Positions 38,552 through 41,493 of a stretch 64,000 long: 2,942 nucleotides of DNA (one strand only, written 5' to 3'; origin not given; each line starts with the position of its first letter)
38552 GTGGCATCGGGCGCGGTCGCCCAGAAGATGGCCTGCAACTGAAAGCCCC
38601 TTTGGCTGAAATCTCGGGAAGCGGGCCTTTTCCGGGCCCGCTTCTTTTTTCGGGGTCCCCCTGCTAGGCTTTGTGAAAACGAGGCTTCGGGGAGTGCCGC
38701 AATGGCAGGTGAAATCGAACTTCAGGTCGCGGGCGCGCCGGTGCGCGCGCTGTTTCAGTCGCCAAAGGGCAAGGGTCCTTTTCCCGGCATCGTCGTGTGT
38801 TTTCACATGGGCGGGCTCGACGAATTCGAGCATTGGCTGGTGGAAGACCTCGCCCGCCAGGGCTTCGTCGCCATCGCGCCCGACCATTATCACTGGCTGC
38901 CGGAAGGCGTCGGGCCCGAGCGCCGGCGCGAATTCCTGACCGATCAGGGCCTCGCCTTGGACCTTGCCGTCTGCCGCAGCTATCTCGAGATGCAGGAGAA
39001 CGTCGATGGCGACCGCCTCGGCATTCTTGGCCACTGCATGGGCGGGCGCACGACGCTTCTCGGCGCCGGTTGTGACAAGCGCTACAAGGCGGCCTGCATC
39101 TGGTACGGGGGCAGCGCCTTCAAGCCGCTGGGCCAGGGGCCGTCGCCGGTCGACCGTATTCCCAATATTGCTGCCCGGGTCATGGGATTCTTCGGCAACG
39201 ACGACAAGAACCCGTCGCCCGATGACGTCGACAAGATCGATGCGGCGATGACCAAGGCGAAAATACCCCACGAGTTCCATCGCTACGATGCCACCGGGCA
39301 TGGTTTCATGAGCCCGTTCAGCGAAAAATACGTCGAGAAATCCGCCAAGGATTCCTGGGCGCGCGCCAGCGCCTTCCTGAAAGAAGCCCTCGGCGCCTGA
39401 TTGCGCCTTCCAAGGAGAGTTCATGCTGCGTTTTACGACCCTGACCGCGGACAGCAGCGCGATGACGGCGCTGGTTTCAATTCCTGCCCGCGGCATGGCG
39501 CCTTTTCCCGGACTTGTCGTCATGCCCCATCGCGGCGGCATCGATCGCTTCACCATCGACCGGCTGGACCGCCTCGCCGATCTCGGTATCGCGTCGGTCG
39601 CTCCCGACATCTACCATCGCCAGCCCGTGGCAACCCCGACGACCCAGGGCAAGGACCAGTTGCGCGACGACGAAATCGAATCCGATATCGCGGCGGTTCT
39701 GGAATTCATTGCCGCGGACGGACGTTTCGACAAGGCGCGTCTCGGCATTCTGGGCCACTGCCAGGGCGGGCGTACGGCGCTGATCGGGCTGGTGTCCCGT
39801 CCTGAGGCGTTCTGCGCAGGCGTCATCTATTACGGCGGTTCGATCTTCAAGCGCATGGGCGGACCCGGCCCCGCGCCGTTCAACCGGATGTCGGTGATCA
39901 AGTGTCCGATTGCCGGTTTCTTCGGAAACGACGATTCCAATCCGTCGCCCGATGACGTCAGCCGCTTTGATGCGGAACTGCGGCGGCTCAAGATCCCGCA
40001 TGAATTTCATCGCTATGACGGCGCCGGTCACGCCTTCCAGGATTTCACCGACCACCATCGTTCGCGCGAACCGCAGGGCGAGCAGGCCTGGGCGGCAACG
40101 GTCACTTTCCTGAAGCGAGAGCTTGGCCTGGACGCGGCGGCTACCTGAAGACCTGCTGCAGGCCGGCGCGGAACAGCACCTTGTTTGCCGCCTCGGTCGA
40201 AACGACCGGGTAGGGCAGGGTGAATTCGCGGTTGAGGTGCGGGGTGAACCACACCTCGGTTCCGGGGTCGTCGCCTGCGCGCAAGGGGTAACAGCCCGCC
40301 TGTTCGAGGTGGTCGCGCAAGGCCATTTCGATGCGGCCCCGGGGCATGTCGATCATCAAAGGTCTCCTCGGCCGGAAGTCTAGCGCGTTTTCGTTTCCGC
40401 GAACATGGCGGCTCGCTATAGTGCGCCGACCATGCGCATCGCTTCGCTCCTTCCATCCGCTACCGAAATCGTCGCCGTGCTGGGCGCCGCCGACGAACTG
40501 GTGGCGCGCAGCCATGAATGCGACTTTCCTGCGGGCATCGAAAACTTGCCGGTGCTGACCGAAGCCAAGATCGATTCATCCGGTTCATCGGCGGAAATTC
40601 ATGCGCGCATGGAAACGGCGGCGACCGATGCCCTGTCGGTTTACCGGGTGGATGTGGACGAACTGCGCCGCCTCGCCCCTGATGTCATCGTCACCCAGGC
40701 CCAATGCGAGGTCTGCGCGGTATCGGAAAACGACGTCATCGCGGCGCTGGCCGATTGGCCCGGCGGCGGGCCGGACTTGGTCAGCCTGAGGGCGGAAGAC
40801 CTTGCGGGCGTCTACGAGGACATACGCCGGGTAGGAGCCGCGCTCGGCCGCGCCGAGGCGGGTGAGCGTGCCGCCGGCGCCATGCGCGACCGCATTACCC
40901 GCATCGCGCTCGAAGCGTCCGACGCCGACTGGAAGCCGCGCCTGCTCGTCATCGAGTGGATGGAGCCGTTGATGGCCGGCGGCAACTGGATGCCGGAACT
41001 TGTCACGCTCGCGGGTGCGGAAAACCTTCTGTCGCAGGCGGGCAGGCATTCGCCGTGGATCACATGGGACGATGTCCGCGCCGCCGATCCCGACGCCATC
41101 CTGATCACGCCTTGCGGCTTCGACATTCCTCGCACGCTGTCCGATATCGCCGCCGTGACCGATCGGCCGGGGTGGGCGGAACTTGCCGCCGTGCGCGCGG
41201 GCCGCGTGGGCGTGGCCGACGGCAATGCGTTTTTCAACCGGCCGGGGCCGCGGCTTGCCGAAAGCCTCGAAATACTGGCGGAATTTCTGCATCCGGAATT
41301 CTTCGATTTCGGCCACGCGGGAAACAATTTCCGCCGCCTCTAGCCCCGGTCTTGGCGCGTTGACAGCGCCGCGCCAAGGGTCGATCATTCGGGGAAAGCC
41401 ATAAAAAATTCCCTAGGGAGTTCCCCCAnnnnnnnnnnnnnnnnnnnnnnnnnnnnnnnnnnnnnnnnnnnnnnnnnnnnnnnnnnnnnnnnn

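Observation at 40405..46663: Phenylpropanoid/hydroxycinnamate side-chain cleavage cluster using an NDP-forming (FerA-type) CoA synthetase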

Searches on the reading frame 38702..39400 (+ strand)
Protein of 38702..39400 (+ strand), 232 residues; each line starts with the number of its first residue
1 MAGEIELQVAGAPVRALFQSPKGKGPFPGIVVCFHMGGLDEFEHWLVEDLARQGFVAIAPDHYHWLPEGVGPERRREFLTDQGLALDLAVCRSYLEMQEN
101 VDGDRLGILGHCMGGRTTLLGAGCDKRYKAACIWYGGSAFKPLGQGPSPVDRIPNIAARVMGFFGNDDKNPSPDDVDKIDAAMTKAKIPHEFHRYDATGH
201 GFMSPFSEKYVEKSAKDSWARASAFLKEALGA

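Call 9: search_protein_families(library=pfam, proteins=[window:38702-39400:+])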
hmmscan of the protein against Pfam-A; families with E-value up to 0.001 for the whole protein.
window:38702-39400:+ (232 aa): 5 families
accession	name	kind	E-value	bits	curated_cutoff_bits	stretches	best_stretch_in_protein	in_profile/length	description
PF01738.24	DLH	-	3.8e-35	121.9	21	1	15-229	2-216/217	Dienelactone hydrolase family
PF00326.27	Peptidase_S9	-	2.4e-07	30.9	22.6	0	85-133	45-94/213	Prolyl oligopeptidase family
PF12740.14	PETase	-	1.4e-06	28.3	28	1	44-131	71-152/263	PET hydrolase-like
PF07224.18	Chlorophyllase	-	0.0001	21.7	26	1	10-118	25-130/301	Chlorophyllase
PF08840.17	BAAT_C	-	0.00083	19.9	20.9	0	93-139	11-57/210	BAAT / Acyl-CoA thioester hydrolase C terminal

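Call 65: search_protein_families(library=ncbifam, proteins=[window:38702-39400:+], max_evalue=0.00001)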
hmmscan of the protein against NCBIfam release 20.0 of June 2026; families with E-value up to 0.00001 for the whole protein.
window:38702-39400:+ (232 aa): 2 families
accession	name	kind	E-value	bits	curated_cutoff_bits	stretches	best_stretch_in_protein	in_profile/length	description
NF041440.1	hydrolase_YghX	exception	1.1e-12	47.7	460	1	16-229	84-291/292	YghX family hydrolase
NF051441.1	BisHyethTerphBdeA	equivalog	6.8e-07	28.8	520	1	24-131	96-195/305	bis(hydroxyethyl) terephthalate hydrolase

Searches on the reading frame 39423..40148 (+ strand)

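Call 10: search_protein_families(library=pfam, proteins=[window:39423-40148:+])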
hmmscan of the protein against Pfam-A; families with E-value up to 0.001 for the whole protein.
window:39423-40148:+ (241 aa): 2 families
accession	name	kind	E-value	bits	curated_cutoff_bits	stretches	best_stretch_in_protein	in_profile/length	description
PF01738.24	DLH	-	3.3e-29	102.5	21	1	15-233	2-216/217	Dienelactone hydrolase family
PF00326.27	Peptidase_S9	-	4.2e-09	36.6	22.6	1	76-138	36-97/213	Prolyl oligopeptidase family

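Call 65: search_protein_families(library=ncbifam, proteins=[window:39423-40148:+], max_evalue=0.00001)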
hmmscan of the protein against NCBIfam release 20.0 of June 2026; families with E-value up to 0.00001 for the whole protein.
window:39423-40148:+ (241 aa): 1 family
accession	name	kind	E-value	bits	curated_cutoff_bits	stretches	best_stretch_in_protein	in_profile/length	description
NF041440.1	hydrolase_YghX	exception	5.9e-10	38.8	460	1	15-234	83-292/292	YghX family hydrolase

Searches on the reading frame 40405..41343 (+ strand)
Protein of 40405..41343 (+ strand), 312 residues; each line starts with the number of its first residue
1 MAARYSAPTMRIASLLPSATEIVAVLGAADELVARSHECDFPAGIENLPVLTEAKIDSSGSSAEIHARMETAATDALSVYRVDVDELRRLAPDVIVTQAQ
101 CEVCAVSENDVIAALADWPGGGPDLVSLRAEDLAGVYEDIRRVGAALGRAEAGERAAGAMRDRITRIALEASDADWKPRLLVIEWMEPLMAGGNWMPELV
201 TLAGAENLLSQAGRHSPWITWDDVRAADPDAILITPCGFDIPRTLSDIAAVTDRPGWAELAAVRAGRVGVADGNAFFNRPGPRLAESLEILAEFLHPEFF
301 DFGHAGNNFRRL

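Call 3: search_protein_families(library=pfam, proteins=[window:40405-41343:+])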
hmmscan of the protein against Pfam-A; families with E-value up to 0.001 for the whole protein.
window:40405-41343:+ (312 aa): 1 family
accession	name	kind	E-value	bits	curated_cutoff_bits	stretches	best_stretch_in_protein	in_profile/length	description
PF01497.23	Peripla_BP_2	-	1.2e-20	74.4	27.5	1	12-272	1-232/235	Periplasmic binding protein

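Call 4: search_protein_families(library=ncbifam, proteins=[window:40405-41343:+])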
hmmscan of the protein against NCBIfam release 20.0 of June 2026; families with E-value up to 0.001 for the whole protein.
window:40405-41343:+ (312 aa): 5 families
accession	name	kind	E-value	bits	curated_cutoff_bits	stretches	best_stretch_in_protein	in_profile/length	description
TIGR04281.1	peripla_PGF_1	equivalog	1e-16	61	325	1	129-301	110-270/330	PGF-CTERM-anchored ABC transporter substrate-binding protein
NF002894.0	PRK03379.1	equivalog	2.5e-05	23.6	234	0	129-236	108-216/266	vitamin B12 ABC transporter substrate-binding protein BtuF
TIGR03868.1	F420-O_ABCperi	hypoth_equivalog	2.8e-05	23.5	392.4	0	136-275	130-266/287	putative F420-0 ABC transporter substrate-binding protein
TIGR03659.1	IsdE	equivalog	7.5e-05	22.1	298.65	1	131-293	125-289/292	heme ABC transporter substrate-binding protein IsdE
NF038402.1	TroA_like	subfamily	0.00017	21.3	30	0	11-99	1-85/219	helical backbone metal receptor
